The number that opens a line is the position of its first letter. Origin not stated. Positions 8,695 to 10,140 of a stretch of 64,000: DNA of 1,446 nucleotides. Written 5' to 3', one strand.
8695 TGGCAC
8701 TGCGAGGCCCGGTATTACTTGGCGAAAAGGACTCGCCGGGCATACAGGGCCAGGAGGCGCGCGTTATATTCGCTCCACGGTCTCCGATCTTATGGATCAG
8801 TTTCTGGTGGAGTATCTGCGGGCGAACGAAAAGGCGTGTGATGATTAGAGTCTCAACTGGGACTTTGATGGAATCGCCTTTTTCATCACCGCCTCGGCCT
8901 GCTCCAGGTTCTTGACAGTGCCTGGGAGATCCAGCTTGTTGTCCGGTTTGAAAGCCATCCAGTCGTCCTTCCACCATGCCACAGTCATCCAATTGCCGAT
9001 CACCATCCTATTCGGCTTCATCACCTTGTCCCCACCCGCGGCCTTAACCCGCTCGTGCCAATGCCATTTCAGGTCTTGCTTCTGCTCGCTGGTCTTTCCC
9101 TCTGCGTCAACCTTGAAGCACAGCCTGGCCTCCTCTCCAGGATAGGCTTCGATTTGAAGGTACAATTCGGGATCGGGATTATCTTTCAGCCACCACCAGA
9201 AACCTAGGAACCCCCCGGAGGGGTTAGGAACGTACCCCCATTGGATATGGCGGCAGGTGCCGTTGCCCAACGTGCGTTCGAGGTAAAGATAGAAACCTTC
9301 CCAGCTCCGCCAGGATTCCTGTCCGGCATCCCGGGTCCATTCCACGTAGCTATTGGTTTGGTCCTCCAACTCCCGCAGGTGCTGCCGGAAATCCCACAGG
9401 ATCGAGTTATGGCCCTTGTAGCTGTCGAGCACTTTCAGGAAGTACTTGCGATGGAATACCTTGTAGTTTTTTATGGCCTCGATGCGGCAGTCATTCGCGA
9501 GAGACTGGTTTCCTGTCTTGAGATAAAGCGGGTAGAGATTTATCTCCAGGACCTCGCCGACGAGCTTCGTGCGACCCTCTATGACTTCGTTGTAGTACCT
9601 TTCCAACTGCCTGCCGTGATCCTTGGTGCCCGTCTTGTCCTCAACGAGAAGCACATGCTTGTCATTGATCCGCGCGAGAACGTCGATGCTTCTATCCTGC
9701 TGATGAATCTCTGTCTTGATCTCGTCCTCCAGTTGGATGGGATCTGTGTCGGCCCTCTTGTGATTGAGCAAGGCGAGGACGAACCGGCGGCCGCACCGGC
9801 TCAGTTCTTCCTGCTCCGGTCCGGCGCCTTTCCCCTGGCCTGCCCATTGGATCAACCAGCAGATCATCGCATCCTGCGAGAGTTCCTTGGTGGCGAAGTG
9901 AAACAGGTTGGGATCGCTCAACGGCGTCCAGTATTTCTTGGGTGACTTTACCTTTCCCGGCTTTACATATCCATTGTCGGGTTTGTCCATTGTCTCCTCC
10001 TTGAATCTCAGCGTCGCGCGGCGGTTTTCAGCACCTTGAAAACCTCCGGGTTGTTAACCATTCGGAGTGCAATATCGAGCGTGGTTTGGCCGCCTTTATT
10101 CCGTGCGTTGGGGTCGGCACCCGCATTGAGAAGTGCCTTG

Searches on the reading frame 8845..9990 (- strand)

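Call 5: search_protein_families(library=pfam, proteins=[window:8845-9990:-], max_evalue=0.01)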
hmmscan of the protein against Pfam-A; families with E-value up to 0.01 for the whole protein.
window:8845-9990:- (381 aa): 1 family
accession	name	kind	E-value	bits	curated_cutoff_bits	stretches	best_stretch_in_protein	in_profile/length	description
PF14281.12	PDDEXK_4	-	1.8e-07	31.8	22.3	1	28-165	2-141/183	PD-(D/E)XK nuclease superfamily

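Call 37: search_protein_families(library=padloc, proteins=[window:8845-9990:-], max_evalue=0.01)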
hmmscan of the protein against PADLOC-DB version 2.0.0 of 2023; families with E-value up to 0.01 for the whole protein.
window:8845-9990:- (381 aa): 3 families
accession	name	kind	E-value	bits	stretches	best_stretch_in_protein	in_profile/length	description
PDLC04972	PDC-S26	-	1.5e-07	29.1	1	83-136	86-140/397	-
PDLC04977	PDC-S26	-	2.9e-06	24.6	1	81-136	85-141/400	-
PDLC04983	PDC-S26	-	1.4e-05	22.7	1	78-137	83-138/413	-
